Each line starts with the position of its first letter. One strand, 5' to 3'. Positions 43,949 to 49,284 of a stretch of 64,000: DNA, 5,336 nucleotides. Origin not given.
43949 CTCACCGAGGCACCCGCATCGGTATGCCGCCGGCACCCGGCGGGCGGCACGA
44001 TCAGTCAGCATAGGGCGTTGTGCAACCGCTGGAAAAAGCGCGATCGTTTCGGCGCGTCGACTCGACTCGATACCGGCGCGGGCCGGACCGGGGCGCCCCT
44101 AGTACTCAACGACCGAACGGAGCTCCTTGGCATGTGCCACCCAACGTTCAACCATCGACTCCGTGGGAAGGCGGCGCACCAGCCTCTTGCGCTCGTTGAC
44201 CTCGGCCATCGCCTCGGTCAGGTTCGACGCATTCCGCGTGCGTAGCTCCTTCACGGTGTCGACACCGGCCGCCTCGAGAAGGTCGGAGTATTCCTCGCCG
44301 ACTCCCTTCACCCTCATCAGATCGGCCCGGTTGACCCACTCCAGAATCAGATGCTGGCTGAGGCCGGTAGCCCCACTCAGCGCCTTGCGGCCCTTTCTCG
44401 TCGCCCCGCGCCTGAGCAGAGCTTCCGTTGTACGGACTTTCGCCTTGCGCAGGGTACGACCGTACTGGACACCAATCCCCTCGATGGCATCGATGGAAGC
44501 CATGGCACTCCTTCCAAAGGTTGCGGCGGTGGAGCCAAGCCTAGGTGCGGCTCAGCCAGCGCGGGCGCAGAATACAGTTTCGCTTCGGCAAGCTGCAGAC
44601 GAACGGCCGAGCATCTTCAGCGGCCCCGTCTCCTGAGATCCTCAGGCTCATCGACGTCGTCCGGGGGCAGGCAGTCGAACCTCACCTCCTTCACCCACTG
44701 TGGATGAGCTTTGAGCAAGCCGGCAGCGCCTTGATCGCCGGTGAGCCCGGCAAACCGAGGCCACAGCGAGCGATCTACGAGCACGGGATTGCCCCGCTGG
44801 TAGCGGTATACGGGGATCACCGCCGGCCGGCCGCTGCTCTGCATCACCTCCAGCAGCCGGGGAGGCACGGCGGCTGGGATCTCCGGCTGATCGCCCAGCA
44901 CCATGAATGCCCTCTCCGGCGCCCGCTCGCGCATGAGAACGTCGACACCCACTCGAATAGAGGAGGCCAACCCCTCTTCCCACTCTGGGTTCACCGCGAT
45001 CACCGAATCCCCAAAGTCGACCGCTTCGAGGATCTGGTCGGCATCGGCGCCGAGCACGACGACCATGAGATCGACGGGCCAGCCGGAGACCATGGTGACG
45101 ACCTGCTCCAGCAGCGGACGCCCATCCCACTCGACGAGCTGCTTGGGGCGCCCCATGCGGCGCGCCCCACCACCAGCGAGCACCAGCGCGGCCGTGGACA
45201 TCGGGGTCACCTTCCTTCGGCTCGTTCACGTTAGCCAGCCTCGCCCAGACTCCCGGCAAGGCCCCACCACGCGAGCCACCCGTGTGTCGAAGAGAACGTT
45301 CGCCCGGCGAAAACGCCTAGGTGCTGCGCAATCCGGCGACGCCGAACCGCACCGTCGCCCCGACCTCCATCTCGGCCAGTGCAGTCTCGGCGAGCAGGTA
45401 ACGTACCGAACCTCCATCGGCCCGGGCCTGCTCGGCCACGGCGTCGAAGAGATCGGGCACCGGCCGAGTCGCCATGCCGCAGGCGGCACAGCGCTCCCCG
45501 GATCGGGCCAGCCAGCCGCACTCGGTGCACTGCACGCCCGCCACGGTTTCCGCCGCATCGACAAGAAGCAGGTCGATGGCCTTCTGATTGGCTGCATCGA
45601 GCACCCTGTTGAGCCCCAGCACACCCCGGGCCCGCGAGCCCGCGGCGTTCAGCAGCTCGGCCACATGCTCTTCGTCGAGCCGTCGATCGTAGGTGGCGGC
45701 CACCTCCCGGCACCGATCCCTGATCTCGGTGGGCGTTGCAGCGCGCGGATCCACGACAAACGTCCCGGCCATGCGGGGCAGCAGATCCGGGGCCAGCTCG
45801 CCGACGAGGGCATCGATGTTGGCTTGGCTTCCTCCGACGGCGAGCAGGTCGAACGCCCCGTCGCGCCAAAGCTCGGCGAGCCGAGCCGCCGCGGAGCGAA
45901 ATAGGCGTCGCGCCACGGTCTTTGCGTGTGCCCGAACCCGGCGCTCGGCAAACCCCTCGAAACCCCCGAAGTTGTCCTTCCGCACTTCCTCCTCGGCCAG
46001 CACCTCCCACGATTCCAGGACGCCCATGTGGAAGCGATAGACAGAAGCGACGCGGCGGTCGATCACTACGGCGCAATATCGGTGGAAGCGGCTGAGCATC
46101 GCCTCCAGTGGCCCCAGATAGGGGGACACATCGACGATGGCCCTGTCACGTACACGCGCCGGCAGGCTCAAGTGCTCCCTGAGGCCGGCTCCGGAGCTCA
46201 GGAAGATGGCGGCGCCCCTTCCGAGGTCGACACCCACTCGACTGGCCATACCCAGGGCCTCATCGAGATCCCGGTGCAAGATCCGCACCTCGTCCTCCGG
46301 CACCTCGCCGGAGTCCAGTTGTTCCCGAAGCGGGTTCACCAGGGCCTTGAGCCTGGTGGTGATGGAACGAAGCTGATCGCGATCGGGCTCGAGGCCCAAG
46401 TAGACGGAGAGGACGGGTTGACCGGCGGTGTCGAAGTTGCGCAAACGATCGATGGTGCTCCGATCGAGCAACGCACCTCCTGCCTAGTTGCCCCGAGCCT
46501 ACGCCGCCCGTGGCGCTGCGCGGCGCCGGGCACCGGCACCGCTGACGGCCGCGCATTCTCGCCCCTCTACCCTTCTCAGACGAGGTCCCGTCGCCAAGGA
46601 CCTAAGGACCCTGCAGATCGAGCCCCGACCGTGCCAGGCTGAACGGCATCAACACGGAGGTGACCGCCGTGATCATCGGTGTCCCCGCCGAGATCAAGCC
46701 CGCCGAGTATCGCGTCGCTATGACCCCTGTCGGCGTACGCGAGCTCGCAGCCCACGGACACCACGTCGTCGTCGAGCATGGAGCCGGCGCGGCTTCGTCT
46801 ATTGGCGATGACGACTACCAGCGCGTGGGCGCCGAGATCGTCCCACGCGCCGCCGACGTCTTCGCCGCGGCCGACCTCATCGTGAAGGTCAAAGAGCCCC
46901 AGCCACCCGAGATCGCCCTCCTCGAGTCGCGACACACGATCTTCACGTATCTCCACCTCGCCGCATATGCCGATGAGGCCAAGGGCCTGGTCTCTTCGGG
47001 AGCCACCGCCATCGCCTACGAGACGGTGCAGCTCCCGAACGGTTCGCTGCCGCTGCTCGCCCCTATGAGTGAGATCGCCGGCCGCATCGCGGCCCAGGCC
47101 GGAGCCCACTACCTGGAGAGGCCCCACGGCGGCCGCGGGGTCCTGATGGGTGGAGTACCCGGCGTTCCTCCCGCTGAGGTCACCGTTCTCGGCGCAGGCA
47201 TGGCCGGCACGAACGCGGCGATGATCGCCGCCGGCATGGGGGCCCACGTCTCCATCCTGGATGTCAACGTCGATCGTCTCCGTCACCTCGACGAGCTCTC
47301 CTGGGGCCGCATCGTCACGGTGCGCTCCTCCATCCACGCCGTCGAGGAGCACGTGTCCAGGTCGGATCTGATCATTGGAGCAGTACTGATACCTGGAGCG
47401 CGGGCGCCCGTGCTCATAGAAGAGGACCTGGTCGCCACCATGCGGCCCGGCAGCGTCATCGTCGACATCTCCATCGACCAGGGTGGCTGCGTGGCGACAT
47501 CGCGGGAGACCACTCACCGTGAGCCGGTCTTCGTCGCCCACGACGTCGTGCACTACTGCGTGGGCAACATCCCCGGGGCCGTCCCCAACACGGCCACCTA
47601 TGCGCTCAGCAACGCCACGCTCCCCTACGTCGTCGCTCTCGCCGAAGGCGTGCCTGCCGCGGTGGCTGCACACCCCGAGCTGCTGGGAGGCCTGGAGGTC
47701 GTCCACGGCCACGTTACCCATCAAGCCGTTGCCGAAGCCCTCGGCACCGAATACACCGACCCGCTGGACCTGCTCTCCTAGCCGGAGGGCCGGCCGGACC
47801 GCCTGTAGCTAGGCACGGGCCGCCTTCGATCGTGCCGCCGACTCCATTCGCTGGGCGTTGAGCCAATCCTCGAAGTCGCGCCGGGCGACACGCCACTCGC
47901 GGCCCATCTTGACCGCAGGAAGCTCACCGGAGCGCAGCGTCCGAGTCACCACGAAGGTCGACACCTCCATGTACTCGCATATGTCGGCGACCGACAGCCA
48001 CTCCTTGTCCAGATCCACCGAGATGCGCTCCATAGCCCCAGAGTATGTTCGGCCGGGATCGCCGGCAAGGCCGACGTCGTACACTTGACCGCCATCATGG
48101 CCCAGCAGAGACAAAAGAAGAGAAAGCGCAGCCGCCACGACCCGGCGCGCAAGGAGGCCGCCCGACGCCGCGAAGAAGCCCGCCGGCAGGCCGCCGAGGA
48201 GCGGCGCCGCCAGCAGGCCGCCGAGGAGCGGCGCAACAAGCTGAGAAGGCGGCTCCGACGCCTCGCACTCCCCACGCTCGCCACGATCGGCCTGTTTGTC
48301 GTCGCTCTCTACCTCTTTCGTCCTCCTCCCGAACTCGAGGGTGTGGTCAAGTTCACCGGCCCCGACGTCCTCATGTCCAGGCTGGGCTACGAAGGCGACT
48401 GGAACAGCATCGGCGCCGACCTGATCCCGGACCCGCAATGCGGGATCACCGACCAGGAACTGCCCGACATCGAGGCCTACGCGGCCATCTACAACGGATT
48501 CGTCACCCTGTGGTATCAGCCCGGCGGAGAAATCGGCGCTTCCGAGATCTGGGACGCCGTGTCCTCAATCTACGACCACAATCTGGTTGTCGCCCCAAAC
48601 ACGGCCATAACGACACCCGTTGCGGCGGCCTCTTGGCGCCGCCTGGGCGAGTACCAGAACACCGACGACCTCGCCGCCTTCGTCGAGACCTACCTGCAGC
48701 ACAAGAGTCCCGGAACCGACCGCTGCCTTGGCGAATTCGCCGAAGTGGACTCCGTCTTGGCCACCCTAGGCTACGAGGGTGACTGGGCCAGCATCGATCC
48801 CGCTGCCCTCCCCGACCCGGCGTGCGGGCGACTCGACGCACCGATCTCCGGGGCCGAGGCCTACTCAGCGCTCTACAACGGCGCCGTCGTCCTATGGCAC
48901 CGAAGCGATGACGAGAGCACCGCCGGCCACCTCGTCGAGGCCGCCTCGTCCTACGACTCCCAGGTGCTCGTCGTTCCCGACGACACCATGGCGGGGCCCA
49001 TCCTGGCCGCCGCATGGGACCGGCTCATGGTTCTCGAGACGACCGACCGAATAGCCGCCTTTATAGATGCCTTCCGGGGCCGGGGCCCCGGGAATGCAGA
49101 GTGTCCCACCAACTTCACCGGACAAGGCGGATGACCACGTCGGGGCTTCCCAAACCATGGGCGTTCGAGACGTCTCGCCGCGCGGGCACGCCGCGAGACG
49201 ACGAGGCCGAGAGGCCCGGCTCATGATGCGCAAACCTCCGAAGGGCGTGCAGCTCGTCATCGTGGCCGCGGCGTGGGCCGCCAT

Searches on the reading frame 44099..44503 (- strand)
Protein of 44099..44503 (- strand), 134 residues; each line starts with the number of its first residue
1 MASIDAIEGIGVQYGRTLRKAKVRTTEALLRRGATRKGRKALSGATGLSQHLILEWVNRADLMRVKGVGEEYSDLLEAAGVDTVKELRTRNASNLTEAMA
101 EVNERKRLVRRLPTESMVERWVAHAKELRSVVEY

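Call 41: search_protein_families(library=pfam, proteins=[window:44099-44503:-], max_evalue=0.000001)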
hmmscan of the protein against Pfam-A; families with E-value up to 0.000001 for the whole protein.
window:44099-44503:- (134 aa): 2 families
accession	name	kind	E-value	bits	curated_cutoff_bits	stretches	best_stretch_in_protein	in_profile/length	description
PF14229.12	DUF4332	-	2.2e-40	138.1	23.2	1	8-128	1-122/122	Domain of unknown function (DUF4332)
PF14520.12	HHH_5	-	2.4e-07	31.6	27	0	61-97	3-39/57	Helix-hairpin-helix domain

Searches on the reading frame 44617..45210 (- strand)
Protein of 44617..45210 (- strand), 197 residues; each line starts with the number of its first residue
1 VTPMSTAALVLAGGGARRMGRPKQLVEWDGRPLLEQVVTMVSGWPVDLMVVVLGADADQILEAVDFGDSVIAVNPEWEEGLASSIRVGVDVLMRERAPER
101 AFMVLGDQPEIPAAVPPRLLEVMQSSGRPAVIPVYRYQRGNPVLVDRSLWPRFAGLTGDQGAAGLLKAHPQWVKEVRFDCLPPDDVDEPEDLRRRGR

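Call 41: search_protein_families(library=pfam, proteins=[window:44617-45210:-], max_evalue=0.000001)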
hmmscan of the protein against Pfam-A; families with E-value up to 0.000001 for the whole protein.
window:44617-45210:- (197 aa): 1 family
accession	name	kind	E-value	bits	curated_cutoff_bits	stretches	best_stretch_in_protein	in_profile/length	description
PF12804.13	NTP_transf_3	-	4e-34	118.5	27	1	8-170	1-158/160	MobA-like NTP transferase domain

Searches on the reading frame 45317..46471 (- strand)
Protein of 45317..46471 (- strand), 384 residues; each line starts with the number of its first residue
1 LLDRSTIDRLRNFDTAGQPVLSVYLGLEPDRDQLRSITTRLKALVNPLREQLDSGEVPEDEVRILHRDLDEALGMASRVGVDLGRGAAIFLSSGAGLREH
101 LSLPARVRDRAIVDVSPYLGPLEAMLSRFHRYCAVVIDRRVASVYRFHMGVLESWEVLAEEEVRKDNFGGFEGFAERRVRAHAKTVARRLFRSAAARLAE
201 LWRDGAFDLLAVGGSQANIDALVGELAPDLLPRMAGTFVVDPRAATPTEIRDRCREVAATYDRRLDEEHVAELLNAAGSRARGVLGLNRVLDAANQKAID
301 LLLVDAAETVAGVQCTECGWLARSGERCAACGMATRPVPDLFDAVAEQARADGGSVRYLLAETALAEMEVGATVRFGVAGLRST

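Call 41: search_protein_families(library=pfam, proteins=[window:45317-46471:-], max_evalue=0.000001)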
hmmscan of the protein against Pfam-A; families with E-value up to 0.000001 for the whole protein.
window:45317-46471:- (384 aa): 1 family
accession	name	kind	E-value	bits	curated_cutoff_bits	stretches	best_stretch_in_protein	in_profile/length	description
PF18854.6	baeRF_family10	-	3.7e-17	63.4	27.1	1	117-255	1-139/143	Bacterial archaeo-eukaryotic release factor family 10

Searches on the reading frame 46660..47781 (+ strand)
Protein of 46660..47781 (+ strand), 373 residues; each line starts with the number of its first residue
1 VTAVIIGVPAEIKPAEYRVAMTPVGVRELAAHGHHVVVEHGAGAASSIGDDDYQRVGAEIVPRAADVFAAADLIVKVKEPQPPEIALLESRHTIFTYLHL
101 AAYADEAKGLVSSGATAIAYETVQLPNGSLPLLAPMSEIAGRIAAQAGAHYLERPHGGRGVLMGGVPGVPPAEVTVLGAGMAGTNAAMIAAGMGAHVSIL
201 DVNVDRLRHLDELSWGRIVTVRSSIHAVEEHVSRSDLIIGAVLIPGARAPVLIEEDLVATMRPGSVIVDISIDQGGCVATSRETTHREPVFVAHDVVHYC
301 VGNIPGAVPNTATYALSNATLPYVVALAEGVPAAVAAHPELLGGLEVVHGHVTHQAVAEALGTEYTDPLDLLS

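Call 41: search_protein_families(library=pfam, proteins=[window:46660-47781:+], max_evalue=0.000001)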
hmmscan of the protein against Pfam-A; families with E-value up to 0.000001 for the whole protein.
window:46660-47781:+ (373 aa): 2 families
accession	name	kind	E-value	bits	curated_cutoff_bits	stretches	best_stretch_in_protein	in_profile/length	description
PF01262.27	AlaDh_PNT_C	-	1.3e-79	267.1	23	1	144-355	1-214/214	Alanine dehydrogenase/PNT, C-terminal domain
PF05222.21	AlaDh_PNT_N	-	2.8e-47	160.8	30.4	1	7-140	1-136/136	Alanine dehydrogenase/PNT, N-terminal domain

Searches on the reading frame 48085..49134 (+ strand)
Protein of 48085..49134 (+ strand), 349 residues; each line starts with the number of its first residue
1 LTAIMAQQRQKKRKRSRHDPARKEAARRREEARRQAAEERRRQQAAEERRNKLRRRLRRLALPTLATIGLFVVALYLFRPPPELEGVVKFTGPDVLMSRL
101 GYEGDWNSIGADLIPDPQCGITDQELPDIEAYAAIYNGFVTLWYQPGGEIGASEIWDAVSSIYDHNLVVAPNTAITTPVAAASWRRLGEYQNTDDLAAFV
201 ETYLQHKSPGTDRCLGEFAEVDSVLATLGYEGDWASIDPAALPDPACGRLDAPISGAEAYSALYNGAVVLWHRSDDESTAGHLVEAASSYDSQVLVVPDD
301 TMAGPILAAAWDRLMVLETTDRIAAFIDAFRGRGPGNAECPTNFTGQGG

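Call 41: search_protein_families(library=pfam, proteins=[window:48085-49134:+], max_evalue=0.000001)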
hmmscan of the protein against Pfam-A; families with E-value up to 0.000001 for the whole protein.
window:48085-49134:+ (349 aa): 1 family
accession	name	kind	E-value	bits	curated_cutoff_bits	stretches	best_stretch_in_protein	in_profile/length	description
PF11303.13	DUF3105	-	8.1e-13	49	25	0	247-339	27-127/130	Protein of unknown function (DUF3105)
